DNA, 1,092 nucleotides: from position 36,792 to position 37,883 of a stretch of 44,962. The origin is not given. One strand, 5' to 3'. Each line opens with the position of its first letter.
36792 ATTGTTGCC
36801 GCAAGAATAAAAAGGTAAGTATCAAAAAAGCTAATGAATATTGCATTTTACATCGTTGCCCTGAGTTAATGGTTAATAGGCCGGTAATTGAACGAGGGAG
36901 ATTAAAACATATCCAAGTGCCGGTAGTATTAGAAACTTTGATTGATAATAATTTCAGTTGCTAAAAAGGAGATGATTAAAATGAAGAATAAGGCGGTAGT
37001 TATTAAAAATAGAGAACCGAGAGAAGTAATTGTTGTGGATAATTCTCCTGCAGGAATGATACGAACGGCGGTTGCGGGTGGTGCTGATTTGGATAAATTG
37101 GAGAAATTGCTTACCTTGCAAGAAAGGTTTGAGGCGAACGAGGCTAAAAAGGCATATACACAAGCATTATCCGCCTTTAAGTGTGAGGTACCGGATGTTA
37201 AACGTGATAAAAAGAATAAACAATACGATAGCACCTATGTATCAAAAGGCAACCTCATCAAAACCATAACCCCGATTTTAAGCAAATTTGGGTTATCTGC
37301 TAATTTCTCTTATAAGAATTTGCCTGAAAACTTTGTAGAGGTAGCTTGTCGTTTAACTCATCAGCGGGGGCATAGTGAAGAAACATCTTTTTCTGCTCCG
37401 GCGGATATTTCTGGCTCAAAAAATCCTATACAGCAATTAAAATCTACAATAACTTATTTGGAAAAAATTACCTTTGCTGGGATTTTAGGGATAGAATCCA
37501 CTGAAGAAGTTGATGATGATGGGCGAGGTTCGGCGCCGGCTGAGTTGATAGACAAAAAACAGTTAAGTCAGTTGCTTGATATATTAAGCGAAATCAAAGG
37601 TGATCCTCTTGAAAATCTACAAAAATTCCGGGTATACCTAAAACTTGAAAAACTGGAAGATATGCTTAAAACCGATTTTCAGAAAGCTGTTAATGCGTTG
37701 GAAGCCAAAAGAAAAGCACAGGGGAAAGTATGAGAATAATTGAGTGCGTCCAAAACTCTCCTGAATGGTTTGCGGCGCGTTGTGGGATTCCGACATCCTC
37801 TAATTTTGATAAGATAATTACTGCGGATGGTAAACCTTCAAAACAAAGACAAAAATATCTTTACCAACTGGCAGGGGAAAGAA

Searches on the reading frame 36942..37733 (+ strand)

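Call 53: search_protein_families(library=pfam, proteins=[window:36942-37733:+], max_evalue=0.01)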
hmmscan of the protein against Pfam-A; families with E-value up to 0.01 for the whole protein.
window:36942-37733:+ (263 aa): 1 family
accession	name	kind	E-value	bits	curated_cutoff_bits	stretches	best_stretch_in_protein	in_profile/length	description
PF04404.17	ERF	-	1.1e-15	58.3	25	1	74-197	3-129/153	ERF superfamily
